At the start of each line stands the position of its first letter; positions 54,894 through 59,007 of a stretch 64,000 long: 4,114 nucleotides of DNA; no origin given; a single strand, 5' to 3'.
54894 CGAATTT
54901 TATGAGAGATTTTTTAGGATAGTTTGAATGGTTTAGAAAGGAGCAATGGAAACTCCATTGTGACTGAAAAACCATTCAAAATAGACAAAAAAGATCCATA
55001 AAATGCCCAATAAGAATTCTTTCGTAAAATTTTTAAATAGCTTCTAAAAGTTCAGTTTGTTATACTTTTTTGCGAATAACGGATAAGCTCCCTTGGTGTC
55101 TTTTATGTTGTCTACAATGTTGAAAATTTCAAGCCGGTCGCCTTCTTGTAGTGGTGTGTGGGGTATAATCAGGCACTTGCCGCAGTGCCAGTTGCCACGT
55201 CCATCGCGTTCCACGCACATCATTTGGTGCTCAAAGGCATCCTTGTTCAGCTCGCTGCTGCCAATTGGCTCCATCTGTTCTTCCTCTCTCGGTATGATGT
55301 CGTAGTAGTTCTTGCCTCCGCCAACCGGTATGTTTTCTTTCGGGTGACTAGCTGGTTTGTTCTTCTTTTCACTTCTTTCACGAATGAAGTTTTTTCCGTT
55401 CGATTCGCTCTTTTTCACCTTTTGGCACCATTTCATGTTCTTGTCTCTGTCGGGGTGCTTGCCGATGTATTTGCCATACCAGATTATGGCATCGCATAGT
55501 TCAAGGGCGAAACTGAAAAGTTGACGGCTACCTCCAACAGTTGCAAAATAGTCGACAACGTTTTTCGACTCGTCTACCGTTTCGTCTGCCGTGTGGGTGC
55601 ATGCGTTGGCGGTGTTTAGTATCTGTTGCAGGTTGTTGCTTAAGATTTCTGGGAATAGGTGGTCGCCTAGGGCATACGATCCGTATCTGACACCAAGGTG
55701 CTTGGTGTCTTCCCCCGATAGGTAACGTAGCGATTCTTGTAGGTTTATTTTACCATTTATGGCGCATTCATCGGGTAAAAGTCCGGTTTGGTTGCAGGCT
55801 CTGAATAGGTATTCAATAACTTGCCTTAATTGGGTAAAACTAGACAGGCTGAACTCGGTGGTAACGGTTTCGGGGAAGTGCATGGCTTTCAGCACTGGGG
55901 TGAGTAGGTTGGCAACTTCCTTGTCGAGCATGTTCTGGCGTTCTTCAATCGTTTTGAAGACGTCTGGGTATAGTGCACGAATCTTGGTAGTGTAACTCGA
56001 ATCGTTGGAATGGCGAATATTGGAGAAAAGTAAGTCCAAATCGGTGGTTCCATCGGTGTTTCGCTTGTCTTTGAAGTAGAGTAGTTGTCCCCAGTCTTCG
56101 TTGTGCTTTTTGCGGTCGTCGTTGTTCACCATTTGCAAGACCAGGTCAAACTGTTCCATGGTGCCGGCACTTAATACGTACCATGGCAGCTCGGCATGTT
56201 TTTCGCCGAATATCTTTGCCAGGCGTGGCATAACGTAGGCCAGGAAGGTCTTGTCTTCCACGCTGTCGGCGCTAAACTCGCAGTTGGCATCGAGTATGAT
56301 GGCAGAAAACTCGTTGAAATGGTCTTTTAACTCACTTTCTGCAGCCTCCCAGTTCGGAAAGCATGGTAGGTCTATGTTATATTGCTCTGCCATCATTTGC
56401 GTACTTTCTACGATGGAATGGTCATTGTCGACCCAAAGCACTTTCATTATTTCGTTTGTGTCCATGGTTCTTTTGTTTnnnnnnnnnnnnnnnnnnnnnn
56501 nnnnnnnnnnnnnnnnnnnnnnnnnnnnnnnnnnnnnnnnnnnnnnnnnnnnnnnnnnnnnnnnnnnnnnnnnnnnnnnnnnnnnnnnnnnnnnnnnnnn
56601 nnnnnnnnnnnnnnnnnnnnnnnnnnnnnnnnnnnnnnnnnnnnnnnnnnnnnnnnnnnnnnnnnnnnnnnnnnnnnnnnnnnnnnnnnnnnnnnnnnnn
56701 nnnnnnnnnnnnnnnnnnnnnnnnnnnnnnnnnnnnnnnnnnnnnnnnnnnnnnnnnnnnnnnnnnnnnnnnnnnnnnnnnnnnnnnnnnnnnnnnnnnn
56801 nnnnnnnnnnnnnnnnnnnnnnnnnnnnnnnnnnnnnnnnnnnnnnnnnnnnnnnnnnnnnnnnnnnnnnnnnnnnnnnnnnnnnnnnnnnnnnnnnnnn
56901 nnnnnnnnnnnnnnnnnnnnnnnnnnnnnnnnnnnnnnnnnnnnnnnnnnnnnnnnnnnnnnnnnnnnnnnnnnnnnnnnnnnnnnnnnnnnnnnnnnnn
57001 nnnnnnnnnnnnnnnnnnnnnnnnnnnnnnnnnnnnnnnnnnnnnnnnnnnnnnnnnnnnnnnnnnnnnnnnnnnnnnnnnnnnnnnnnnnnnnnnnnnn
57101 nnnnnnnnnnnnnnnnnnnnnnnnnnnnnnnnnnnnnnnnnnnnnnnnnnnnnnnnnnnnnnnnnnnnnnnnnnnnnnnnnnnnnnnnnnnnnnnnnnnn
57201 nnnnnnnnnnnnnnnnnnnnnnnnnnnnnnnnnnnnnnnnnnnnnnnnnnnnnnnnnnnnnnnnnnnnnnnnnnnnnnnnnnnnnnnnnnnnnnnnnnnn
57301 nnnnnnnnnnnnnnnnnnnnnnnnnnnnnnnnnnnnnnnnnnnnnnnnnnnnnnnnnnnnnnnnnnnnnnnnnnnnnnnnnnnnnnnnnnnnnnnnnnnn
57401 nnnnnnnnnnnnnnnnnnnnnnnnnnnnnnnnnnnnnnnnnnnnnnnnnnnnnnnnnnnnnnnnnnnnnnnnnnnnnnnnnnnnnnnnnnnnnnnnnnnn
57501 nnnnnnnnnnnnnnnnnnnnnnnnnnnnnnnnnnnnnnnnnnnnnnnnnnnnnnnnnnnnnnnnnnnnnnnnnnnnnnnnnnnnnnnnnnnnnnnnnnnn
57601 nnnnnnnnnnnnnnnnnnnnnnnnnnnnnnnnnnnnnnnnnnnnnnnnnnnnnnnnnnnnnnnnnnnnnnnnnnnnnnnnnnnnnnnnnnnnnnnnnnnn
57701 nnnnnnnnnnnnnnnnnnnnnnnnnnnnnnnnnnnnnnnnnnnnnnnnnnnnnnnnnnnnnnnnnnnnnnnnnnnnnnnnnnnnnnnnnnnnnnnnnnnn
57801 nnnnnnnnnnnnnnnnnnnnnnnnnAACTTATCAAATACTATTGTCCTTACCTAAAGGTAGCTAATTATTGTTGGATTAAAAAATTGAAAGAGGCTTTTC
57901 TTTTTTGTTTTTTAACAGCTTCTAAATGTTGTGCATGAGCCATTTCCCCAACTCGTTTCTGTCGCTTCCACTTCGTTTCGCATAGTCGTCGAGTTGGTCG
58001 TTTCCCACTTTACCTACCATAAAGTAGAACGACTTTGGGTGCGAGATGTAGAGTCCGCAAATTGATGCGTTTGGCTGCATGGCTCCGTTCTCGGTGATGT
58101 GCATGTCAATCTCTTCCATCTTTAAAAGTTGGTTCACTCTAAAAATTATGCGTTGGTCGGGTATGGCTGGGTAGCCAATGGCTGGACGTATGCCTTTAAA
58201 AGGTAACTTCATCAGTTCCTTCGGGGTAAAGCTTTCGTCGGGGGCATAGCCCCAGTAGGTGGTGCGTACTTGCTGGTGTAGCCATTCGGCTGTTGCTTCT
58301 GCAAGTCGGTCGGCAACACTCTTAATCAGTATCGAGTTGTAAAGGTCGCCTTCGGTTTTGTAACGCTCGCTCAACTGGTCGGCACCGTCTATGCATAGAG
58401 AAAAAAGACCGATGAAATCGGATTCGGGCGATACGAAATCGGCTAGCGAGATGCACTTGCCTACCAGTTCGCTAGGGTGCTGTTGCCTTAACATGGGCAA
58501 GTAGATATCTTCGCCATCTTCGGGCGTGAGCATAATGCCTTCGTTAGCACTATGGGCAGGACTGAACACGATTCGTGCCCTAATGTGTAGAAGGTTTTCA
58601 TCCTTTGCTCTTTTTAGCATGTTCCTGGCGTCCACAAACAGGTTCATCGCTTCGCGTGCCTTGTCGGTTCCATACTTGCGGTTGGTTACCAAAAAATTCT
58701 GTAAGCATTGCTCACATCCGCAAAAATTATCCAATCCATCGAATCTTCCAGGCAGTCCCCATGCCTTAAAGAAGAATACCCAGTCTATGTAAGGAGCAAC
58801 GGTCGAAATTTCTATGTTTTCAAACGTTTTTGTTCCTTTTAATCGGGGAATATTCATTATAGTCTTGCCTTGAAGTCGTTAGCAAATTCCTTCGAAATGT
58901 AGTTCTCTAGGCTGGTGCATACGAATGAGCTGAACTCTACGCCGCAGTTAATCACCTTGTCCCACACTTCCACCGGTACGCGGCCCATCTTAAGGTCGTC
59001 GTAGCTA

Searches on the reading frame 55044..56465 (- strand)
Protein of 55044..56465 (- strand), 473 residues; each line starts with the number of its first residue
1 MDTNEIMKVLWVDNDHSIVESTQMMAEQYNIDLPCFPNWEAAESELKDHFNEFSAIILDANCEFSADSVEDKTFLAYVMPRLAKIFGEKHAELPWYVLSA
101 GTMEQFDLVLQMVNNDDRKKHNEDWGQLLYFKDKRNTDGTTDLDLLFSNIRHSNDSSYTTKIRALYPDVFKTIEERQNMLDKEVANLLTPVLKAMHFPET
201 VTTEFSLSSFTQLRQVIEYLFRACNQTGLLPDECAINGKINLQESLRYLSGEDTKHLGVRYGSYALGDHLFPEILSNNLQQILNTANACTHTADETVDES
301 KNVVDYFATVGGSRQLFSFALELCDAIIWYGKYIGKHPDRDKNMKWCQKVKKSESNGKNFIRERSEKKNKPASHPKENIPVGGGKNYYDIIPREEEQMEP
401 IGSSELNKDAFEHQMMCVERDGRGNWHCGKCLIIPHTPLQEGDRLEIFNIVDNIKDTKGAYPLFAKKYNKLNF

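Call 3: search_protein_families(library=pfam, proteins=[window:55044-56465:-], max_evalue=1)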
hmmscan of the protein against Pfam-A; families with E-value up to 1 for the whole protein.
window:55044-56465:- (473 aa): 2 families
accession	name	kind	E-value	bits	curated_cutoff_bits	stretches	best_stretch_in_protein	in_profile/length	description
PF17278.7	DUF5343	-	0.1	13.3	27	1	159-202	77-120/140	Family of unknown function (DUF5343)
PF13001.13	ECM29_N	-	0.19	10.9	22.3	1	131-231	71-174/497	Proteasome component ECM29, N-terminal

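Call 4: search_protein_families(library=padloc, proteins=[window:55044-56465:-], max_evalue=1)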
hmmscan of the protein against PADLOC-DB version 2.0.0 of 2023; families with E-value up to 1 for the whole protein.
window:55044-56465:- (473 aa): 0 families

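Call 5: search_protein_families(library=ncbifam, proteins=[window:55044-56465:-], max_evalue=1)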
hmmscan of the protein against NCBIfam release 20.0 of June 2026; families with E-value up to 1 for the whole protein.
window:55044-56465:- (473 aa): 1 family
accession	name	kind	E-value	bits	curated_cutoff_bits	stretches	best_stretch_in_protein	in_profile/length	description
NF041832.1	near_NosP_CTERM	subfamily_domain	0.21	10.6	400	1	6-68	251-313/370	NahK/ErcS family hybrid sensor histidine kinase/response regulator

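Call 20: find_homologous_proteins(query=window:55044-56465:-, max_evalue=0.001)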
Query window:55044-56465:- (473 aa): 86 proteins with E <= 0.001 among 3862 candidates.
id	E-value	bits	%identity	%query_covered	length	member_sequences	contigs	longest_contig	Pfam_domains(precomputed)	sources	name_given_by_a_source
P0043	0.0e+0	1103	99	100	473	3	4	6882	-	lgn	-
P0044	8.8e-259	877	79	100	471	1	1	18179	-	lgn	-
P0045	5.5e-240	815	72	100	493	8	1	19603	-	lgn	-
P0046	5.5e-238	809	71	100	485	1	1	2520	-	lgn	-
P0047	4.0e-235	799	71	100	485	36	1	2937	-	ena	-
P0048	3.4e-233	793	72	100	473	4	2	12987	-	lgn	-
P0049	6.0e-196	670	82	74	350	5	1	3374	-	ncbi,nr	ncbi:MAG: hypothetical protein II623_05220, partial [Paludibacteraceae bacterium]|nr:hypothetical pr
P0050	6.0e-176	604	56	99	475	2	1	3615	-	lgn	-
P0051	2.7e-156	539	52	100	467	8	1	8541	-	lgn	-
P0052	5.4e-131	456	47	100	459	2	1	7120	-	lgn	-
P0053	2.8e-87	312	39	99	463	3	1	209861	-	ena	-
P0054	4.3e-71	259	34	98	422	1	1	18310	-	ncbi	-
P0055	3.9e-67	245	37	72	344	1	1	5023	-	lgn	-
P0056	5.1e-66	242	38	73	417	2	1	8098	-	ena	-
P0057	1.4e-63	234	39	75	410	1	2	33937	-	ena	-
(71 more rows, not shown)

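Call 27: search_solved_structures(query=A3, max_evalue=1, show_alignments=2)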
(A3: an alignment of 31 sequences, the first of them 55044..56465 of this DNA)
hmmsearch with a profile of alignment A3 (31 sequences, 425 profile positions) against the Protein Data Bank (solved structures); distinct sequences matched with E-value up to 1: 9.
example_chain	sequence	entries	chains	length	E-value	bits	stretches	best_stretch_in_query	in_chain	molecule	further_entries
1zit_A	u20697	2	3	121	0.014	17.5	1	8-59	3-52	transcriptional regulator (NtrC family)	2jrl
2kpo_A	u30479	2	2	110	0.083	15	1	7-47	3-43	rossmann 2x2 fold protein | De novo designed rossmann 2x2 fold protein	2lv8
3a0r_B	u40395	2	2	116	0.089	14.9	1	8-59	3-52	Response regulator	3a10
3a0u_A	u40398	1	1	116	0.092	14.8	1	8-59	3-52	Response regulator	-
3dzd_A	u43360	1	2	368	0.13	14.3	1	8-59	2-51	Transcriptional regulator (NtrC family)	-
6ont_A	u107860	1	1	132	0.17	13.9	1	7-59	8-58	Two-component response regulator 1452 receiver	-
1mvo_A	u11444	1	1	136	0.2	13.7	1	6-47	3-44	PhoP response regulator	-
4qey_A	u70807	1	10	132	0.45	12.5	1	335-423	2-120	Uncharacterized protein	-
6vga_A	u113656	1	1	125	0.74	11.9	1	7-37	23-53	De novo designed protein RO2_1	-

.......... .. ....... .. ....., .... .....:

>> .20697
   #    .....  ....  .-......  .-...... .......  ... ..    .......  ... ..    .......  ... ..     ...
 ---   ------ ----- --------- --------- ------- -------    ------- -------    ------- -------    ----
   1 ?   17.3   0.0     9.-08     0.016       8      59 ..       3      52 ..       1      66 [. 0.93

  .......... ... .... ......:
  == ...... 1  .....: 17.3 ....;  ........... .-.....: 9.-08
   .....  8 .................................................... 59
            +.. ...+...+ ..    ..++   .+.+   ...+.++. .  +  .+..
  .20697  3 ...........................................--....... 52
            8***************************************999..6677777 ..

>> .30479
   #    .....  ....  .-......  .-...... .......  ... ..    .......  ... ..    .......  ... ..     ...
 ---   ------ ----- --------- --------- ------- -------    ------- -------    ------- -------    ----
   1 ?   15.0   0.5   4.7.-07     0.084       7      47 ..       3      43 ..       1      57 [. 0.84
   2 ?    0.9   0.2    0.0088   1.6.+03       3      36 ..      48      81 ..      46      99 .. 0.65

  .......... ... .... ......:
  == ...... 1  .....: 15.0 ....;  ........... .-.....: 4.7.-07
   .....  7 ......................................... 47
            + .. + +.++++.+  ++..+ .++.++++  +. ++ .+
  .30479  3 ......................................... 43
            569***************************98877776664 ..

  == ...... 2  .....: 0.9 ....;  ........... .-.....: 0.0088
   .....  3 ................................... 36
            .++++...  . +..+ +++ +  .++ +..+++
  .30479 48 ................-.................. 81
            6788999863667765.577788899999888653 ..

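Call 37: predict_structure(alignment_id=A4)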
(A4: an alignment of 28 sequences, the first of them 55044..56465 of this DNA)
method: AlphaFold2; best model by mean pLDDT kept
length: 473 residues; sequences in the alignment: 28
mean_pLDDT: 80.9   pTM: 0.54
mean pLDDT of the five models: 80.9, 80.5, 79.7, 78.0, 77.1
residues with pLDDT >= 90: 228; 70-90: 156; 50-70: 31; < 50: 58
segments of 3 or more residues with pLDDT < 50: 1-3, 294-296, 354-404
pLDDT, mean of each block of 10 residues (from residue 1): 70 89 92 95 94 91 88 88 87 88 75 85 88 86 92 78 87 94 93 84 77 95 96 89 94 90 86 92 87 50 59 89 96 94 91 45 35 31 28 32 61 92 90 90 92 88 93 69
secondary structure, 60 per line:
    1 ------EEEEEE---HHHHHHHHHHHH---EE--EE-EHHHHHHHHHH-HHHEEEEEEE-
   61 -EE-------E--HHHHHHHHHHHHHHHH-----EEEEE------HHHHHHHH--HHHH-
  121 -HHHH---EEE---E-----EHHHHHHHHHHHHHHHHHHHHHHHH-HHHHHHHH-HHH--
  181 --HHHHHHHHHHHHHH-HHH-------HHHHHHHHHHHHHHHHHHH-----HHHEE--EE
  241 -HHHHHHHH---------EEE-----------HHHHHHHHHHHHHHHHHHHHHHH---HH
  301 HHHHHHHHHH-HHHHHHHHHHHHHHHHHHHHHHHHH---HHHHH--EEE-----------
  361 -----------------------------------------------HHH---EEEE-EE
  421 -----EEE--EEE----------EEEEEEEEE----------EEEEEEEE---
elements in order: E7-12 H16-27 H39-48 E53-59 H74-89 E95-99 H106-113 H116-119 H122-125 E129-131 H142-165 H167-174 H183-196 H208-226 H242-249 E259-261 H273-295 H299-310 H312-336 H340-344 E347-349 E414-417 E426-428 E431-433 E444-452 E463-470

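Call 41: fold_search(model_id=the predicted structure, library=pdb)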
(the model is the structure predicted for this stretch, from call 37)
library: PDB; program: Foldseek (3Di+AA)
matches with E <= 10: 1403; with E <= 0.001: 20
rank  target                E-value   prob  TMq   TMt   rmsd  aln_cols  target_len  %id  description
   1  8tef_C                5.0e-06  1.00  0.22  0.21  10.9       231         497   16  PorX primitive monoclinic crystal form (released 2024-04-17)
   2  8tff_A                7.7e-06  1.00  0.24  0.23   9.5       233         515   15  PorX with BeF3 phosphate analog (released 2024-04-17)
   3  8tef_A                1.0e-05  1.00  0.23  0.21  10.7       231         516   16  PorX primitive monoclinic crystal form (released 2024-04-17)
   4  8p6f_B                1.1e-05  1.00  0.22  0.21  10.6       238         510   15  Crystal structure of PorX-Fj (released 2024-04-03)
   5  8tef_D                1.3e-05  1.00  0.22  0.21  10.9       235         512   16  PorX primitive monoclinic crystal form (released 2024-04-17)
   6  8ted_A                1.5e-05  1.00  0.23  0.22   9.6       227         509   14  PorX primitive orthorhombic crystal form (released 2024-04-17)
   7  8p6f_A                1.6e-05  1.00  0.23  0.21  10.3       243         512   16  Crystal structure of PorX-Fj (released 2024-04-03)
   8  8ted_B                1.9e-05  1.00  0.22  0.21  10.3       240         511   15  PorX primitive orthorhombic crystal form (released 2024-04-17)
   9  8thp_B                1.9e-05  1.00  0.22  0.20  11.2       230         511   17  PorX phosphatase null mutant (T271V) (released 2024-04-17)
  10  8thp_A                3.7e-05  1.00  0.23  0.23  10.1       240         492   13  PorX phosphatase null mutant (T271V) (released 2024-04-17)
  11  8tff_B                4.4e-05  1.00  0.24  0.22  10.1       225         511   14  PorX with BeF3 phosphate analog (released 2024-04-17)
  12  8tfm_A                4.9e-05  1.00  0.23  0.22   9.8       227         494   14  PorX with Zn (primitive orthorhombic crystal form) (released 2024-04-17)
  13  3f7a_B                8.0e-05  1.00  0.24  0.29  23.7       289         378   13  Structure of Orthorhombic crystal form of Pseudomonas aeruginosa RssB (released 2009-11-24)
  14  7pv7_B                9.4e-05  1.00  0.23  0.22  10.8       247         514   13  Crystal structure of dimeric Porphyromonas gingivalis PorX, a type 9 secretion system response regulator. (released 2022-12-14)
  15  7pva_B                1.1e-04  1.00  0.23  0.21  11.0       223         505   14  1.9 Angstrom crystal structure of dimeric PorX, co-crystallized in the presence of zinc (released 2022-12-14)
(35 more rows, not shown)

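Call 48: search_protein_families(library=pfam, alignment_id=A4, max_evalue=1)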
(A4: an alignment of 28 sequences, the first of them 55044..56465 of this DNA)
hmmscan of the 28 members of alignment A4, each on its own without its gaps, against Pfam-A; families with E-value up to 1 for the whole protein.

A. member 1, window:55044-56465:- (473 aa): 2 families
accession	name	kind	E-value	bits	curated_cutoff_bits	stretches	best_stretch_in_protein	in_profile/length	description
PF17278.7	DUF5343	-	0.1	13.3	27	1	159-202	77-120/140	Family of unknown function (DUF5343)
PF13001.13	ECM29_N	-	0.19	10.9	22.3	1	131-231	71-174/497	Proteasome component ECM29, N-terminal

B. families by the number of members that match (of 28 scanned): 15 families
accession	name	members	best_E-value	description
PF00072.30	Response_reg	4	0.11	Response regulator receiver domain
PF24571.2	HEAT_SCC3-SA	2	0.013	Cohesin subunit SCC3/SA, HEAT-repeats domain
PF13001.13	ECM29_N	2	0.14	Proteasome component ECM29, N-terminal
PF08969.16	USP8_dimer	1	0.0033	USP8 dimerisation domain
PF20682.3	Hanta_Gc_C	1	0.0074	Hantavirus glycoprotein Gc, C-terminal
PF16475.10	DUF5052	1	0.008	Domain of unknown function (DUF5052)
PF15704.10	Mt_ATP_synt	1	0.041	Mitochondrial ATP synthase subunit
PF23733.2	GRXCR1-2_C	1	0.085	GRXCR1/2, C-terminal domain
PF14836.12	Ubiquitin_3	1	0.095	Ubiquitin-like domain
PF17278.7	DUF5343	1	0.1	Family of unknown function (DUF5343)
PF13424.12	TPR_12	1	0.12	Tetratricopeptide repeat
PF00651.37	BTB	1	0.12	BTB/POZ domain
PF22499.1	DUF6990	1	0.19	Family of unknown function (DUF6990)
PF10682.15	UL40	1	0.2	Glycoprotein of human cytomegalovirus HHV-5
PF12386.14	Peptidase_C71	1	0.79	Pseudomurein endo-isopeptidase Pei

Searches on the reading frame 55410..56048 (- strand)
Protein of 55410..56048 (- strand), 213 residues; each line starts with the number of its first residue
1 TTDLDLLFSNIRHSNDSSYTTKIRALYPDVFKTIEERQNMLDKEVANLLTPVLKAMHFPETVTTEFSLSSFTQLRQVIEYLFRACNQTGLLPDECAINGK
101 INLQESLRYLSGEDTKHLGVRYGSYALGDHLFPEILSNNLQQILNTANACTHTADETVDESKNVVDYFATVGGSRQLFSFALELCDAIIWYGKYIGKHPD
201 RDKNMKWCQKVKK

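Call 74: search_solved_structures(query=A5, max_evalue=10, show_alignments=2)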
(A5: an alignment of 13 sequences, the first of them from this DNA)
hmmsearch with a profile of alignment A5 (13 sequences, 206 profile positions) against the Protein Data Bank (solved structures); distinct sequences matched with E-value up to 10: 0.

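Call 97: find_homologous_proteins(query=A5, max_evalue=0.001)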
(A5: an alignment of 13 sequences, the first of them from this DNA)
Query A5 (13 sequences) (213 aa, profile of the alignment): 109 proteins with E <= 0.001 among 1190 candidates.
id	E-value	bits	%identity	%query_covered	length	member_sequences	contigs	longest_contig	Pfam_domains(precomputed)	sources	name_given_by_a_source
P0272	1.8e-79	284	29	94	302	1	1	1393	-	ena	-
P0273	2.0e-78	281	26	94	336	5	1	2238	-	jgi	jgi:hypothetical protein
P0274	3.4e-78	280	27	94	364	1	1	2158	-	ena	-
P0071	1.5e-77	278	30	94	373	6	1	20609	-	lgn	-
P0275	3.5e-76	273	29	94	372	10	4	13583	-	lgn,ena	-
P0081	1.0e-75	272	29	94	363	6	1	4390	-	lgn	-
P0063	1.1e-75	272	33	99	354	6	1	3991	-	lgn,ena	-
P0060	1.1e-74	268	29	95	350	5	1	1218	-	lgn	-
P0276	1.2e-74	268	29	94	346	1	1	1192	-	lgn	-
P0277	3.3e-73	264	31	93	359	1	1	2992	-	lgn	-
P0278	3.5e-73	263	31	93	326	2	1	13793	-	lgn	-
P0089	8.1e-73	262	30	99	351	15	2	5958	-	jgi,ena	jgi:hypothetical protein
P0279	1.4e-70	255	32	97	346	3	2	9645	-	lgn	-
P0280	2.5e-70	254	32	96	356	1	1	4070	-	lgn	-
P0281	3.2e-70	254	32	96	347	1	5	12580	-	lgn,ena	-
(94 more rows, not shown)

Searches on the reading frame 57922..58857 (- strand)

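Call 3: search_protein_families(library=pfam, proteins=[window:57922-58857:-], max_evalue=1)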
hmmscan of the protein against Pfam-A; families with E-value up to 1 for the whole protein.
window:57922-58857:- (311 aa): 1 family
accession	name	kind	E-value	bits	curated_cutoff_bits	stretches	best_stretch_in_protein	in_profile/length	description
PF02965.22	Met_synt_B12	-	1.3e-87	294.2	25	1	17-297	2-273/273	Vitamin B12 dependent methionine synthase, activation domain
